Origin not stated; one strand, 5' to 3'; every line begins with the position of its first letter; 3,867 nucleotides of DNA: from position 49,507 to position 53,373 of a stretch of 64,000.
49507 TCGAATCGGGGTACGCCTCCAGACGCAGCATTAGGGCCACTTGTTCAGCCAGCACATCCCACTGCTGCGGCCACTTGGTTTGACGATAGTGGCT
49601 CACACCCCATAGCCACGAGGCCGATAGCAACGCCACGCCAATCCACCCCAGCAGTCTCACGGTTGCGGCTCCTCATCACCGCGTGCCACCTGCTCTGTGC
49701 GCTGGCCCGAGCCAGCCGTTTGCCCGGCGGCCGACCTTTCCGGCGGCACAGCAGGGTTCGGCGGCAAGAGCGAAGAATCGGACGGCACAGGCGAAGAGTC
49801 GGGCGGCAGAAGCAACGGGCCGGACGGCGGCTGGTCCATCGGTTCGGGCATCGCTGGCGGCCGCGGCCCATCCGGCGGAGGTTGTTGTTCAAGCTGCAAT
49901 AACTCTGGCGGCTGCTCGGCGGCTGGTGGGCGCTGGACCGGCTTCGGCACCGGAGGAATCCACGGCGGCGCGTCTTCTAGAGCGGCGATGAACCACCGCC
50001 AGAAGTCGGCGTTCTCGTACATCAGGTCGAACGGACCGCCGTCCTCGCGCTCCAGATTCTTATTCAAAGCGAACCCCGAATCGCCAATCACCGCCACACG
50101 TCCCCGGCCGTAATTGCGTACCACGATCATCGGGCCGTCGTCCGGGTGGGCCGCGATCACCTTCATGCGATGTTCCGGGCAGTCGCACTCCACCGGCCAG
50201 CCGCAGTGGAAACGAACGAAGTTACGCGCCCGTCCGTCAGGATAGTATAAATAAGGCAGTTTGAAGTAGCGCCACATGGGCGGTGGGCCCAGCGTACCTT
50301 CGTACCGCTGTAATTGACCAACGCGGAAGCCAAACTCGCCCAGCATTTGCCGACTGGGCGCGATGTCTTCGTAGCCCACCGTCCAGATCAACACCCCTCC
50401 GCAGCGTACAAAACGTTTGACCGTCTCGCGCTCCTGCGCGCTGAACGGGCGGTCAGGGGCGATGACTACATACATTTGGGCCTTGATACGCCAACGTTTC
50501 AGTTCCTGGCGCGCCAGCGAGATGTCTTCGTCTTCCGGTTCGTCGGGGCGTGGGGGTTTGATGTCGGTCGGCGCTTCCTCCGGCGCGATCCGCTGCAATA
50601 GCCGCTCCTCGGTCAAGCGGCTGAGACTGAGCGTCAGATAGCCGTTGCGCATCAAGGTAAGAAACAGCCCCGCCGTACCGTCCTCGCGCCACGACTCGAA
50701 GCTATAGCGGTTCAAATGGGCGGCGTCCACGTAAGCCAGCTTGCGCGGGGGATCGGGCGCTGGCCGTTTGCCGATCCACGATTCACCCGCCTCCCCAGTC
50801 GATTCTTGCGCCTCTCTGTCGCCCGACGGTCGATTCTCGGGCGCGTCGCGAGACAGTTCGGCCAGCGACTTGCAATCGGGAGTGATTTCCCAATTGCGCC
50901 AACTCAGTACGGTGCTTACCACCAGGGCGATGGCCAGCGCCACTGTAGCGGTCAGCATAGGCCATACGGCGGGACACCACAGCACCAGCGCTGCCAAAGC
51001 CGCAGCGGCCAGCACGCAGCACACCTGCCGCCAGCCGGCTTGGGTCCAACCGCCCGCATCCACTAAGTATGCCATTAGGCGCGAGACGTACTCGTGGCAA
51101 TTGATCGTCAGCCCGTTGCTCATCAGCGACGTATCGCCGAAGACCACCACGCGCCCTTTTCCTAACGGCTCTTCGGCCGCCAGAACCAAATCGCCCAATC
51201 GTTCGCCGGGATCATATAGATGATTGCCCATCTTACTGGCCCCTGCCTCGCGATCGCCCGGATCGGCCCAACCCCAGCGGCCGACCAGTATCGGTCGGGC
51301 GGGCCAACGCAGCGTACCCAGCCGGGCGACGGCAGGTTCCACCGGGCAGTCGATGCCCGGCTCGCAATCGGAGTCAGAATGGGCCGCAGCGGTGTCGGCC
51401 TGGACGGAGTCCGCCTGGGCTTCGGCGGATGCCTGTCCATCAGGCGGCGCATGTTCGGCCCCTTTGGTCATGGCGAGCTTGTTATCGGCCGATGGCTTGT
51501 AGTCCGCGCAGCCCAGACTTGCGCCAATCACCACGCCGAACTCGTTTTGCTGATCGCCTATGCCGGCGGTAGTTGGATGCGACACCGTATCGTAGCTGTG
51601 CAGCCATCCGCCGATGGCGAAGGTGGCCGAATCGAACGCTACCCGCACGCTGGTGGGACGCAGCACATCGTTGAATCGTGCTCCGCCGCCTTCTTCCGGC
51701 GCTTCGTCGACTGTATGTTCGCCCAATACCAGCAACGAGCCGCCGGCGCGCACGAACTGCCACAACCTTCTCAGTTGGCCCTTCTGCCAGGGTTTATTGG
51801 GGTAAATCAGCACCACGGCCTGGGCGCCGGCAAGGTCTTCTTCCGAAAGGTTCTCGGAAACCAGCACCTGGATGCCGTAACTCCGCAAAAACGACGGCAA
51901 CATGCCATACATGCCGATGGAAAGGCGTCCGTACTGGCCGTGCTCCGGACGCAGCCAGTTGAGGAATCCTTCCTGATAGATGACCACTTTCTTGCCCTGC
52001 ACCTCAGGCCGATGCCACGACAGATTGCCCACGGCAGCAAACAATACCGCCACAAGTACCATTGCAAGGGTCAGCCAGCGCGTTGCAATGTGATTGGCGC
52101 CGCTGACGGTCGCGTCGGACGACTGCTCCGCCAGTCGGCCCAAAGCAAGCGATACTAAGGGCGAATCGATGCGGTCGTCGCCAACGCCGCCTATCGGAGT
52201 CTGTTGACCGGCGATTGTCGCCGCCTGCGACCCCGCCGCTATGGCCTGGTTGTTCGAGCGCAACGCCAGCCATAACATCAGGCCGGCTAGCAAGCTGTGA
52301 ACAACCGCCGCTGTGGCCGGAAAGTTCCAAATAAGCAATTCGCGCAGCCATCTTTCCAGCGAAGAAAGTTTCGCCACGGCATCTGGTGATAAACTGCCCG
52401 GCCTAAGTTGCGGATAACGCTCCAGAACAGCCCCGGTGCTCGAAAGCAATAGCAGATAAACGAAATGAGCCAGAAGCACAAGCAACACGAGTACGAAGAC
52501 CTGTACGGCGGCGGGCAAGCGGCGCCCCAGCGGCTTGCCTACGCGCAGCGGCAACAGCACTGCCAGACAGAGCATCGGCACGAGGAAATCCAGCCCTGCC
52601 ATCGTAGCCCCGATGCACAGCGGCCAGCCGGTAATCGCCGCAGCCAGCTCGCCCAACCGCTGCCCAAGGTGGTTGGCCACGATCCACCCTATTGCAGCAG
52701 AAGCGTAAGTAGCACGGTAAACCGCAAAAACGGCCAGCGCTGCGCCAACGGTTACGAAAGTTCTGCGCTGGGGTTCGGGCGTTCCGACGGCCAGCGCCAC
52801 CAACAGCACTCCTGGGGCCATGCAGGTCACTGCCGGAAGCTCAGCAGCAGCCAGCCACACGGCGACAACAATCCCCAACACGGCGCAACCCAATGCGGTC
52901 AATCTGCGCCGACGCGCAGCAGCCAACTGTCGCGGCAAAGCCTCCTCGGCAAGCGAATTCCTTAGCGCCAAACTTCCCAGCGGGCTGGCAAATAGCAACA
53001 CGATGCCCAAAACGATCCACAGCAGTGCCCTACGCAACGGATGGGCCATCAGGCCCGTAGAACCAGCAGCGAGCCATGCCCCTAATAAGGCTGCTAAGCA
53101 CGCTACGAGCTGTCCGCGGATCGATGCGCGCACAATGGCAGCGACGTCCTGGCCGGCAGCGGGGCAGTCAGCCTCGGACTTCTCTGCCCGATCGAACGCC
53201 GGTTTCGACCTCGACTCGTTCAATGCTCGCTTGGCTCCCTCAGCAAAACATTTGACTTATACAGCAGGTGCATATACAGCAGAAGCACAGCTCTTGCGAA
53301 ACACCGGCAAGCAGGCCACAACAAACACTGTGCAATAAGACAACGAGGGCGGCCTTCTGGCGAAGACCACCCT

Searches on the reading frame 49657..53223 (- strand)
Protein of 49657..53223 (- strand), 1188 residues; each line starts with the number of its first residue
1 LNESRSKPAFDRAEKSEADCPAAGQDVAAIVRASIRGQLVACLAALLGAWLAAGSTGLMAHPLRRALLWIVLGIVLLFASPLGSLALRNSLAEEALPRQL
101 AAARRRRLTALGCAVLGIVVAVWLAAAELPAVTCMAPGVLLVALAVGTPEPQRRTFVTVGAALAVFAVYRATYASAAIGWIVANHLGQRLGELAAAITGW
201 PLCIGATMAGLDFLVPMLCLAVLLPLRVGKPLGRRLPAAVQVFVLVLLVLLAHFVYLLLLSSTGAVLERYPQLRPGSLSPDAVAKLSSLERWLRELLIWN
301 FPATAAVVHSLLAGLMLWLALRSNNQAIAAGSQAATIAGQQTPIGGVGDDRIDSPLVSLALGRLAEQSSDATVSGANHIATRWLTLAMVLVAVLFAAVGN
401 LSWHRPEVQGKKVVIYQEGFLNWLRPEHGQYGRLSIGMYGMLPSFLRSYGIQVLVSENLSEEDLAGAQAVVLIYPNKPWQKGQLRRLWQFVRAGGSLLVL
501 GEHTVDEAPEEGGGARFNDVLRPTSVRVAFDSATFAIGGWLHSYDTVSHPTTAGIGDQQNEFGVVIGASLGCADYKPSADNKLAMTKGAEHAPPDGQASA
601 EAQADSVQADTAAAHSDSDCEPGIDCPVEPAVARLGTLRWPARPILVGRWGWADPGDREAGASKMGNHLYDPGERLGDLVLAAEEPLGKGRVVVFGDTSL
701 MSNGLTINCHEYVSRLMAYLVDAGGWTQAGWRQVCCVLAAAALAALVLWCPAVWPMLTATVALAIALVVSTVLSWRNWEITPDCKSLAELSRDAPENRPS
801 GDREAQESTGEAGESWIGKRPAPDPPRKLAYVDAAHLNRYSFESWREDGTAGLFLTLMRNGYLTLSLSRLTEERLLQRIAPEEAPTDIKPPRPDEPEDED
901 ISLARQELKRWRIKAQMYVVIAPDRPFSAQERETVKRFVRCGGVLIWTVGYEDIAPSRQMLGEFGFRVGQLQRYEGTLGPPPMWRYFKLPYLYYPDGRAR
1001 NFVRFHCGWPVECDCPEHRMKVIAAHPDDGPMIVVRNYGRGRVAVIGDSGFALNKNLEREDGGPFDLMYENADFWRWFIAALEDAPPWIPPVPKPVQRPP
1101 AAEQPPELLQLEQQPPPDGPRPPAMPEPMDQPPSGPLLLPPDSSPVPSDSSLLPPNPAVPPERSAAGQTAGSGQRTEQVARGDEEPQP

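Call 13: search_protein_families(library=pfam, proteins=[window:49657-53223:-], max_evalue=0.01)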
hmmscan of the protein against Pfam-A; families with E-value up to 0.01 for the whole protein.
window:49657-53223:- (1188 aa): 3 families
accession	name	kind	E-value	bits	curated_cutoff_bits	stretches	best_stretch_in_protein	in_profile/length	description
PF14258.12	DUF4350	-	8.4e-18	65.7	30.4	2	442-704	12-166/181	Domain of unknown function (DUF4350)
PF09822.16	ABC_transp_aux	-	3.5e-07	30.2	34.7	1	438-513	18-95/288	ABC-type uncharacterized transport system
PF23355.1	IFT52_GIFT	-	1.9e-05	24.3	27.2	0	454-501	33-81/246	IFT52 GIFT domain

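Call 44: search_protein_families(library=ncbifam, proteins=[window:49657-53223:-], max_evalue=0.01)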
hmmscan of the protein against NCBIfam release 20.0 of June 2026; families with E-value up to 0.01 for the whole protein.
window:49657-53223:- (1188 aa): 0 families

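Call 51: search_solved_structures(query=window:49657-53223:-, max_evalue=1)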
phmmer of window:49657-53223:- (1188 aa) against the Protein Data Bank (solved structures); distinct sequences matched with E-value up to 1: 0.

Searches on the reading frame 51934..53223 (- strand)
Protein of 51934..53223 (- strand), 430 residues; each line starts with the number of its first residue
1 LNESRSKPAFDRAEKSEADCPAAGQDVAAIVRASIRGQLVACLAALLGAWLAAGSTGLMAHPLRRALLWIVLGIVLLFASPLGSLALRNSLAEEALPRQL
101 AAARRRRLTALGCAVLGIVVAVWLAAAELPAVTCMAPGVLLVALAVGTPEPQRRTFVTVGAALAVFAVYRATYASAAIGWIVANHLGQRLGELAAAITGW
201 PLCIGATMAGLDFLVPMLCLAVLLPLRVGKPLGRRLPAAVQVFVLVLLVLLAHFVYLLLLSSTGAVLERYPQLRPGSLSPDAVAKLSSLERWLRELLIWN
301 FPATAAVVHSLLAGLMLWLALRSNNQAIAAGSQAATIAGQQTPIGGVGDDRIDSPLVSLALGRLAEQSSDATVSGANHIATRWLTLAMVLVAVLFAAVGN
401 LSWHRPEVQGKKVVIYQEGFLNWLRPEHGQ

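Call 72: search_protein_families(library=pfam, alignment_id=A4, max_evalue=10)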
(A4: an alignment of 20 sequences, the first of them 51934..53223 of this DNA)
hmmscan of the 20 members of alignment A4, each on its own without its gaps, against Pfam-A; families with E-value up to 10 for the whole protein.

A. member 1, window:51934-53223:- (430 aa): 0 families

B. families by the number of members that match (of 20 scanned): 10 families
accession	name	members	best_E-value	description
PF12648.12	TcpE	7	0.001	TcpE family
PF24661.1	DUF7649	2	1.7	Domain of unknown function (DUF7649)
PF05241.17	EBP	2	6.6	EXPERA (EXPanded EBP superfamily)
PF05857.17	TraX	1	0.0093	TraX protein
PF23022.3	6TM_1st_PGAP2IP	1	0.023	PGAP2IP, first transmembrane domain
PF05767.17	Pox_A14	1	0.047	Poxvirus virion envelope protein A14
PF20088.4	DUF6480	1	0.076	Family of unknown function (DUF6480)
PF11833.13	CPP1-like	1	0.54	Protein CHAPERONE-LIKE PROTEIN OF POR1-like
PF14023.12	Bestrophin-like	1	2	Bestrophin-like domain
PF21222.2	Lamp2_2nd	1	3.9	Lysosome-associated membrane glycoprotein 2, transmembrane segment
